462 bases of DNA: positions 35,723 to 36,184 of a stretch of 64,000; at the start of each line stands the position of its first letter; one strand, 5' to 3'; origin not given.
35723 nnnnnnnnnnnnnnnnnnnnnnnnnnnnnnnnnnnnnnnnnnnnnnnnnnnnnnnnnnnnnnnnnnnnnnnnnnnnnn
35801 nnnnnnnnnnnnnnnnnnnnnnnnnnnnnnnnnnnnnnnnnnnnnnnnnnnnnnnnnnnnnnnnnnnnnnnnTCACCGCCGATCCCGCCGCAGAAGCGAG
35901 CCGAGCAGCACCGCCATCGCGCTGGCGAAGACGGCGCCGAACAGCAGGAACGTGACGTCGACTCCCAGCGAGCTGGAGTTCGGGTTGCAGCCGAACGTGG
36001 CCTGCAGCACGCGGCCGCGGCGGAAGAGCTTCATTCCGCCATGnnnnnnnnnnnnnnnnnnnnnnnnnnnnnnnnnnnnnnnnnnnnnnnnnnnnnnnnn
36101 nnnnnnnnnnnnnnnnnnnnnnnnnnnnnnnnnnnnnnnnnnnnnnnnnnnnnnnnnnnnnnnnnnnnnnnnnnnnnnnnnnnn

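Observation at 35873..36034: Hidden 53-codon ORF translationally coupled to a radical SAM/SPASM enzyme: candidate membrane-tethered substrate peptide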

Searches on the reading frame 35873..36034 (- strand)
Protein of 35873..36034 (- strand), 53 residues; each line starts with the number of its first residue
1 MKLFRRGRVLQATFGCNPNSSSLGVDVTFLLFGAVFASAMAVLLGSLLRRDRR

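Call 9: search_protein_families(library=ncbifam, proteins=[window:35873-36034:-], max_evalue=0.1)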
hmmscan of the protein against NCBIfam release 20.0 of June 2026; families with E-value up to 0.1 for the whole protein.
window:35873-36034:- (53 aa): 0 families

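Call 10: search_protein_families(library=pfam, proteins=[window:35873-36034:-], max_evalue=0.1)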
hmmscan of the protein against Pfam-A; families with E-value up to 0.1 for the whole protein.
window:35873-36034:- (53 aa): 0 families

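Call 12: find_homologous_proteins(query=window:35876-36034:-, max_evalue=10)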
Query seq(53 aa) (53 aa): 273 proteins with E <= 10 among 273 candidates; the best 120 are listed.
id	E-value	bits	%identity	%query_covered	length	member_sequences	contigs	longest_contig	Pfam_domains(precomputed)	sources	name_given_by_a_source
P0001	8.1e-26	105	100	100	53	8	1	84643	-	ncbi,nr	ncbi:MAG: hypothetical protein LC689_12560 [Myxococcales bacterium]|nr:hypothetical protein [Myxococ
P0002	2.0e-23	98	94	96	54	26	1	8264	-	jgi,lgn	-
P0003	2.1e-23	98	89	100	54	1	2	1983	-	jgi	jgi:hypothetical protein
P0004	2.7e-23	97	94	96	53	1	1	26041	-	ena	-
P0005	1.6e-22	95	87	100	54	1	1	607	-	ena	-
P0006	1.6e-22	95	91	100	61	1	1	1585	-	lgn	-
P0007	2.1e-22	94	85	100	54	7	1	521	-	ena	-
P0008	3.3e-22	94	92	94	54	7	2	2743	-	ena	-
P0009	3.8e-22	94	88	96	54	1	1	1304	-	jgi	jgi:hypothetical protein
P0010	5.7e-22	93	94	96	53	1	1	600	-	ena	-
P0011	6.1e-22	93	88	96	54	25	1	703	-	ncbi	-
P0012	7.5e-22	93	87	100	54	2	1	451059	-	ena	-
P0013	8.6e-22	93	87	98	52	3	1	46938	-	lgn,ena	-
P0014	9.1e-22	92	90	94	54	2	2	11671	-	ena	-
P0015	1.1e-21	92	85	100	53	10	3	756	-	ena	-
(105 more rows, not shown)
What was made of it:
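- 35873..36034 (-): Mini-ORF: 53-aa NPNSSS-motif membrane peptide (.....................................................*). 273 homologues (call 12).
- Gene reality: 273 homologues at 73-100% identity among the 120 best that were listed (call 12).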

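Call 50: search_protein_representatives(alignment_id=A2)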
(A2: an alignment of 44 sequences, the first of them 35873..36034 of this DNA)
Query: 44 sequences, 68 profile positions. Proteins with E-value up to 0.001 (for the whole library): 296; up to 1e-10: 90; up to 1e-30: 0. The best 150 are listed.
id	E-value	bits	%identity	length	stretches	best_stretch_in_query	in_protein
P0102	2.2e-29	117.3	-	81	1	4-60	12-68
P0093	3.7e-29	116.6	-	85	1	3-63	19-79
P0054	6.0e-29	115.9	-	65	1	5-58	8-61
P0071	1.4e-28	114.7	-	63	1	4-54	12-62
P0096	1.1e-27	111.8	-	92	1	5-58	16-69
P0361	1.3e-26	108.4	-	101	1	4-54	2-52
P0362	1.7e-20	88.8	-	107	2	2-39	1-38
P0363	9.5e-20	86.4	-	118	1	2-45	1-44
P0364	2.4e-19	85.1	-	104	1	5-61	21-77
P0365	4.9e-19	84.1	-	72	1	2-38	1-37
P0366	5.0e-18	80.9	-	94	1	4-62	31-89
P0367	5.8e-17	77.5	-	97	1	4-59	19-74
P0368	1.3e-16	76.4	-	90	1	2-55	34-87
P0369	7.8e-16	73.9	-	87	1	3-58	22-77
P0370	3.2e-15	71.9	-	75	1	5-60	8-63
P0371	3.5e-15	71.8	-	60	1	4-57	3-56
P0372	3.8e-15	71.7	-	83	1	9-55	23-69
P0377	7.5e-15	70.7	-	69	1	5-54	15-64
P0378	8.1e-15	70.6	-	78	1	4-57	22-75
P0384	1.8e-14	69.5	-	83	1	5-62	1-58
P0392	5.5e-14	67.9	-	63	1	2-58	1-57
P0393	5.7e-14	67.9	-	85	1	3-60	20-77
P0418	1.1e-12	63.8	-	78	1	3-54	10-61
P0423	2.0e-12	63.0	-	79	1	4-58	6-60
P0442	4.3e-11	58.7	-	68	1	5-62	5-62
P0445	7.8e-11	57.8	-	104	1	6-62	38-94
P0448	1.4e-10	57.1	-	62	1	2-60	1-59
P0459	6.6e-10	54.9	-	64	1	3-56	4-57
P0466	2.5e-09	53.0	-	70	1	6-63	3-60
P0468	4.7e-09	52.2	-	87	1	3-56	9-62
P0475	1.7e-08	50.4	-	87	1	5-59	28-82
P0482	4.3e-08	49.1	-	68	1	3-56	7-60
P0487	7.2e-08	48.4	-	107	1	7-56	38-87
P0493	1.4e-07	47.4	-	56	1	5-55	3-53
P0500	2.1e-07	46.9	-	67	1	5-57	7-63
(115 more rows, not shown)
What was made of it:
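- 35873..36034 (-): 296 clusters at 50% identity in the profile search (call 50).
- The profile search finds 296 clusters at 50% identity with E<=1e-3, and 90 with E<=1e-10 (call 50).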

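Call 52: find_encoding_contigs(protein=P0500, flank=6000, max_places=3)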
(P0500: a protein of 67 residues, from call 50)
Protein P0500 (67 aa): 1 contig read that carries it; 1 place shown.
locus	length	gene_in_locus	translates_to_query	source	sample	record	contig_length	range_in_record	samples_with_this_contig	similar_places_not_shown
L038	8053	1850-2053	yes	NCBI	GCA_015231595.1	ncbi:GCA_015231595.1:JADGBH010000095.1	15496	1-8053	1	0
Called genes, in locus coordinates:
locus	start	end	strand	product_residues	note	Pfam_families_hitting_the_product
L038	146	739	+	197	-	PF01206:TusA, PF02635:DsrE (weak)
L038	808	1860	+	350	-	-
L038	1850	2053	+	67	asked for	-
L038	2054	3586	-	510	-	PF14239:RRXRR, PF04055:Radical_SAM, PF13186:SPASM (weak)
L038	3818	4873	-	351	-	-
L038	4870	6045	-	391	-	PF13174:TPR_6 (faint), PF13424:TPR_12 (faint)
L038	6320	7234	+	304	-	PF00226:DnaJ, PF01556:DnaJ_C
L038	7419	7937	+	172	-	PF00156:Pribosyltran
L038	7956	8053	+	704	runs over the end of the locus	PF13717:Zn_ribbon_4, PF13719:Zn_ribbon_5, PF11906:DUF3426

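Call 55: find_related_loci(query=A4, collection=metagenome_contigs, flank=6000)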
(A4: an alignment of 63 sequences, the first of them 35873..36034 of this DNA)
Query A4 (53 aa) in metagenome_contigs; peptide patterns used: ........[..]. (x = any residue, [..] = any of these).
600 stretches matched a pattern (row limit reached: there are more); 504 encode a relative of the query (tblastn E <= 1e-3); the best 80 are kept; 80 distinct loci.
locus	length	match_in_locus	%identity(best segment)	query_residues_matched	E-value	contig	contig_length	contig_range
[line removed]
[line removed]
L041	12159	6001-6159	89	1-53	3e-27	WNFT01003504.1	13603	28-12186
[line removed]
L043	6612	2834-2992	89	1-53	3e-27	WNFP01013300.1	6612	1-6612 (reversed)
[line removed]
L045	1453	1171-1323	90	1-51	4e-27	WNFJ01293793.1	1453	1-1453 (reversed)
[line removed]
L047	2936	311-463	90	1-51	5e-27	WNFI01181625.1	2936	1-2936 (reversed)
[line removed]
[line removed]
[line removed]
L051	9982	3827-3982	90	1-52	3e-26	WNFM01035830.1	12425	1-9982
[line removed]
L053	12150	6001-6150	92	1-50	3e-26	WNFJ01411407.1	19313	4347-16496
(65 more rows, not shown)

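Call 56: find_encoding_contigs(protein=P0384, flank=6000, max_places=2)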
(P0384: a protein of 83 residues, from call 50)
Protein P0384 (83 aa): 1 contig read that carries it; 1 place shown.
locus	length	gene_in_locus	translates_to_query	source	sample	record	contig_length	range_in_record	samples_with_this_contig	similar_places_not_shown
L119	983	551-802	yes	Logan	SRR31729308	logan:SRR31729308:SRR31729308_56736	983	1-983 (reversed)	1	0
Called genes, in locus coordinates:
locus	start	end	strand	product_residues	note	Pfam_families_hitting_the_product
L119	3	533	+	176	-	?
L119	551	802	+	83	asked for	-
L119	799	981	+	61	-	?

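Call 57: find_encoding_contigs(protein=P0475, flank=6000, max_places=2)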
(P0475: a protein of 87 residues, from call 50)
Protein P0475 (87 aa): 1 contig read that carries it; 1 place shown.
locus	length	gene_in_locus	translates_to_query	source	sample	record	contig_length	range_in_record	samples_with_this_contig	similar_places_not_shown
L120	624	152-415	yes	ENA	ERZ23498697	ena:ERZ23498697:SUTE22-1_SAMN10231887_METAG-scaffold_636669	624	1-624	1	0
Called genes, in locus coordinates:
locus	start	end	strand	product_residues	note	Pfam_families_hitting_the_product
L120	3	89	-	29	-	?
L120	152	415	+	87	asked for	-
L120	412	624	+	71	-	?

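Call 58: find_encoding_contigs(protein=P0466, flank=6000, max_places=2)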
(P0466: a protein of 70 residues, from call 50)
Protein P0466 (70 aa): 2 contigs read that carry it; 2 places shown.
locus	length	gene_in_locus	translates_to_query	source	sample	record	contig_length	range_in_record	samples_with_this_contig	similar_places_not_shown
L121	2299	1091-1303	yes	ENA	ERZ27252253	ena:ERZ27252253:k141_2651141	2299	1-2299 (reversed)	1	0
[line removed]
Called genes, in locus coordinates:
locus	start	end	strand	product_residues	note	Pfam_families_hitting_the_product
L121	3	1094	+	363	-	?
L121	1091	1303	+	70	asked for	-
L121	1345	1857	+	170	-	PF00578:AhpC-TSA, PF08534:Redoxin, PF13098:Thioredoxin_2 (weak), PF13905:Thioredoxin_8 (weak)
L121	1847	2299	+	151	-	?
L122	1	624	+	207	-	?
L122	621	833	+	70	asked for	-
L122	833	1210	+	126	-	?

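Call 70: search_protein_families(library=ncbifam, proteins=[window:35876-36034:-, P0384, P0500, P0466, P0475, P0372], max_evalue=10)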
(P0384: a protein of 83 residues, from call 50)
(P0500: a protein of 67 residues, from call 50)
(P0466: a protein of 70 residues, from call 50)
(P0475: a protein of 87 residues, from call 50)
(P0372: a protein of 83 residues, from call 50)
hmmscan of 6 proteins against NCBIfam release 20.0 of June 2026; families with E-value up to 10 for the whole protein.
seq(53 aa): 0 families

P0384 (83 aa): 0 families

P0500 (67 aa): 0 families

P0466 (70 aa): 0 families

P0475 (87 aa): 2 families
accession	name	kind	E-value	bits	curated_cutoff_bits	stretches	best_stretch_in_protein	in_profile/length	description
TIGR03382.1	GC_trans_RRR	domain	0.55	11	15.85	1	57-76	9-27/27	MYXO-CTERM sorting domain-containing protein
NF040681.2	GPS-CTERM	domain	0.55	10.5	28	1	56-77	7-28/28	GPS-CTERM domain-containing protein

P0372 (83 aa): 0 families
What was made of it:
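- One distant family member gives a sub-threshold TIGR03382 hit, 11 bits against a cutoff of 15.85, over the TM+RR part only (call 70).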

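Call 71: find_encoding_contigs(protein=P0448, flank=5000, max_places=2)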
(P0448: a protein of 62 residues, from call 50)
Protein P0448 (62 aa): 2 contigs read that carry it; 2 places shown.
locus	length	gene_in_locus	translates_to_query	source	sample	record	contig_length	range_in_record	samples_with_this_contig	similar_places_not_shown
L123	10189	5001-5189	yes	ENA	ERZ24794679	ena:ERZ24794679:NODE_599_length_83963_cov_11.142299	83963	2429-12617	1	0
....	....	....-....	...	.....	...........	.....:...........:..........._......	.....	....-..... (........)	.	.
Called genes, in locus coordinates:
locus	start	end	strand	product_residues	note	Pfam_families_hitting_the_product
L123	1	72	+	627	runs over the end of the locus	PF13292:DXP_synthase_N, PF02775:TPP_enzyme_C (faint), PF02779:Transket_pyr, PF02780:Transketolase_C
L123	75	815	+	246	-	PF01479:S4, PF01728:FtsJ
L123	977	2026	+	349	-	PF02568:ThiI, PF03054:tRNA_Me_trans (weak), PF18297:NFACT-R_2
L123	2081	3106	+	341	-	PF00072:Response_reg, PF13487:HD_5, PF01966:HD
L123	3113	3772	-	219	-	PF02517:Rce1-like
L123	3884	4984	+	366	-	PF13174:TPR_6 (faint), PF13424:TPR_12 (faint), PF13428:TPR_14 (faint), PF13432:TPR_16 (faint)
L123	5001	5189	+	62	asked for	-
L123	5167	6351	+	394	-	PF04055:Radical_SAM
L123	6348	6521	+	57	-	-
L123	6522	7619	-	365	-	PF04055:Radical_SAM, PF13353:Fer4_12, PF13186:SPASM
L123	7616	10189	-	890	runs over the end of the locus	PF02543:Carbam_trans_N, PF04055:Radical_SAM, PF13186:SPASM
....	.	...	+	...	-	?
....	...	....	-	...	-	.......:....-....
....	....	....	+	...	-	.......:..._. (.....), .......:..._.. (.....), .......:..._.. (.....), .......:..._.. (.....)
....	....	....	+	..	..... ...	-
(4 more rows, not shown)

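Call 72: find_encoding_contigs(protein=P0493, flank=5000, max_places=2)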
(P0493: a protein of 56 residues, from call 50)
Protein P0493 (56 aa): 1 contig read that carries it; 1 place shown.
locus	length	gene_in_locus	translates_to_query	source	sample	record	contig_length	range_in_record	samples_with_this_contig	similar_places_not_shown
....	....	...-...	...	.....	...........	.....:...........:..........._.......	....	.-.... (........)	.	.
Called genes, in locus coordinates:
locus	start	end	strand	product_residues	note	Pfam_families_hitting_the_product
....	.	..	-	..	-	?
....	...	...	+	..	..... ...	-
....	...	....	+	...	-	?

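Call 73: find_encoding_contigs(protein=P0482, flank=5000, max_places=2)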
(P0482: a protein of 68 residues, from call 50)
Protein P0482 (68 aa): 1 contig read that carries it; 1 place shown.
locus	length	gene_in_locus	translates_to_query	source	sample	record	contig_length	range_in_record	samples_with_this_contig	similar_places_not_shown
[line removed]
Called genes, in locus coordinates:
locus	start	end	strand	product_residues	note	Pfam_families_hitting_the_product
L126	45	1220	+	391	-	PF13525:YfiO (faint), PF14559:TPR_19 (faint)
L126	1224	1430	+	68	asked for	-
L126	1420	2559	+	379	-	PF04055:Radical_SAM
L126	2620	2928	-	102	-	-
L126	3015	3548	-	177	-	-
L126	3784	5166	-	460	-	PF14821:Thr_synth_N, PF00291:PALP, PF24857:THR4_C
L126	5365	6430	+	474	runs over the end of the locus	PF01053:Cys_Met_Meta_PP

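Call 76: list_cluster_members(proteins=[P0500, P0448, P0482, P0466, P0384, P0475, P0370, P0445, P0459, P0392])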
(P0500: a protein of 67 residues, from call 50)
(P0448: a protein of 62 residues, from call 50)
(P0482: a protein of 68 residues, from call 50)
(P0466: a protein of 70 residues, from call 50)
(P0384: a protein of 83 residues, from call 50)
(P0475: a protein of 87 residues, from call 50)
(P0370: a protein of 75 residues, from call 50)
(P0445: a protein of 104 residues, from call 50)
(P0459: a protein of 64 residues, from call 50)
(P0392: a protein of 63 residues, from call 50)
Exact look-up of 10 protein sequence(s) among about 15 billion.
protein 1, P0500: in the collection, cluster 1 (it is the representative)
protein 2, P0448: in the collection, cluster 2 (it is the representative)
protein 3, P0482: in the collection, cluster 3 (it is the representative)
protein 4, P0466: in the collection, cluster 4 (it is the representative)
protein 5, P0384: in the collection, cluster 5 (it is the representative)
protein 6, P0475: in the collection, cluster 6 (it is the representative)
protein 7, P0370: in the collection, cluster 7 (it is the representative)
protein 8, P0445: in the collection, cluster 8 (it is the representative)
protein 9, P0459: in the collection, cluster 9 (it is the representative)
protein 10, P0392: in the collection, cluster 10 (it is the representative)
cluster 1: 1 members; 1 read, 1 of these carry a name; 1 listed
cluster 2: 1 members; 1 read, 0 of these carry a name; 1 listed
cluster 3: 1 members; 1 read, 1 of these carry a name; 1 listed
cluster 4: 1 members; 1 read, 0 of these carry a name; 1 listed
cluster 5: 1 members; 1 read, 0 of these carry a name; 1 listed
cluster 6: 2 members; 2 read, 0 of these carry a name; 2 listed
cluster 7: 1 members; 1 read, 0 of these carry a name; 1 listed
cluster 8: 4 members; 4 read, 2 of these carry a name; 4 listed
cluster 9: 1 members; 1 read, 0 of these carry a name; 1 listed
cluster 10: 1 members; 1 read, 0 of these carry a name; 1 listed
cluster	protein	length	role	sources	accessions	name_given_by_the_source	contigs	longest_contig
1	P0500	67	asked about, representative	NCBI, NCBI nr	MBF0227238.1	MAG: hypothetical protein HQK76_17465 [Desulfobacterales bacterium] | hypothetical protein [Desulfobacterales bacterium]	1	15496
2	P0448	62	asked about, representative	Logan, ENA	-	-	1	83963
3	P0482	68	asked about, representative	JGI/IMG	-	hypothetical protein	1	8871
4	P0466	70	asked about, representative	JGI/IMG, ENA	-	-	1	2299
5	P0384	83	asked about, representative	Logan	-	-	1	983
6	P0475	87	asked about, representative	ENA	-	-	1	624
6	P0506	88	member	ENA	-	-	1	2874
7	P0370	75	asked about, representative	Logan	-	-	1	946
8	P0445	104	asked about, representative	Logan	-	-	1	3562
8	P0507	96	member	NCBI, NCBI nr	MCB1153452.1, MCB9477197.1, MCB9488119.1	MAG: hypothetical protein H6684_05265 [Deltaproteobacteria bacterium] | hypothetical protein [bacterium]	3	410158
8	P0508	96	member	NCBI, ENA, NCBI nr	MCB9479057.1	MAG: hypothetical protein H6683_05205 [Deltaproteobacteria bacterium] | hypothetical protein [Deltaproteobacteria bacterium]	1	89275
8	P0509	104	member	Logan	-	-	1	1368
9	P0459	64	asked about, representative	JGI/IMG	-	-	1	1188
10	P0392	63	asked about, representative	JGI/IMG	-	-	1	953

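Call 81: list_cluster_members(proteins=[P0366, P0371, P0377, P0378, P0393, P0418, P0423, P0442, P0468, P0487])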
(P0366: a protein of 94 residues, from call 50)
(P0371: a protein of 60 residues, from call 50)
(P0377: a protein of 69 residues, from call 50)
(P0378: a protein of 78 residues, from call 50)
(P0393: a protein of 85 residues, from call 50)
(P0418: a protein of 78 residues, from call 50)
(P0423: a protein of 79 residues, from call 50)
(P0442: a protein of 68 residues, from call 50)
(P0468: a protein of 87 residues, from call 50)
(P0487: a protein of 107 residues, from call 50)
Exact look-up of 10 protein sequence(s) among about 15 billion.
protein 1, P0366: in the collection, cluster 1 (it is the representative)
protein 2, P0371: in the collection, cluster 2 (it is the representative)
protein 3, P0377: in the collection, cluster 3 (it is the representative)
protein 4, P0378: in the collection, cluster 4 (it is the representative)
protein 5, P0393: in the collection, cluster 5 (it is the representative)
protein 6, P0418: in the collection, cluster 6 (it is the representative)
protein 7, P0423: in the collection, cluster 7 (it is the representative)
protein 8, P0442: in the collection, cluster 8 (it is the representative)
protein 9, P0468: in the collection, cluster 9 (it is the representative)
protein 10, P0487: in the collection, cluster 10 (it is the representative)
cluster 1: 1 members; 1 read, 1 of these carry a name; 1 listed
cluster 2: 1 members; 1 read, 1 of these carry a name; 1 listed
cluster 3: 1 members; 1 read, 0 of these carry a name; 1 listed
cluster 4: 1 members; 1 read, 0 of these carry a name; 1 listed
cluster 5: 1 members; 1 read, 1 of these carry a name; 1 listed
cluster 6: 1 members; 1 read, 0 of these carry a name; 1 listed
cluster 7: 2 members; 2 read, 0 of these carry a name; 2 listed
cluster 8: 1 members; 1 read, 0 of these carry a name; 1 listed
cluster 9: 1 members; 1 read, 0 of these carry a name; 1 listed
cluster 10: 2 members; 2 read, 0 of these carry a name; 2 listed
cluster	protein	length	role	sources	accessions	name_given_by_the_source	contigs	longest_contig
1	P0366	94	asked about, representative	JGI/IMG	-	hypothetical protein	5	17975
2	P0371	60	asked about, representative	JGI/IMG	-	hypothetical protein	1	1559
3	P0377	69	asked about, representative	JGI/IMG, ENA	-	-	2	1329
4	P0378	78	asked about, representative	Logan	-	-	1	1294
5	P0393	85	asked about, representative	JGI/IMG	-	hypothetical protein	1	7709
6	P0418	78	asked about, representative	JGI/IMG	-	-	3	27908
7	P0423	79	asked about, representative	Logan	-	-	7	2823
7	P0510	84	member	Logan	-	-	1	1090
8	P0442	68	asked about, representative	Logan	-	-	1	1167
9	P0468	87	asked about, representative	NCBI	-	-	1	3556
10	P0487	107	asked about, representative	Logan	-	-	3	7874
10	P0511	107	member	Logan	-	-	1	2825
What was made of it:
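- Tried and rejected: The cluster look-ups gave organism names for only two clusters, Desulfobacterales and 'Deltaproteobacteria' MAGs (calls 76, 81).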
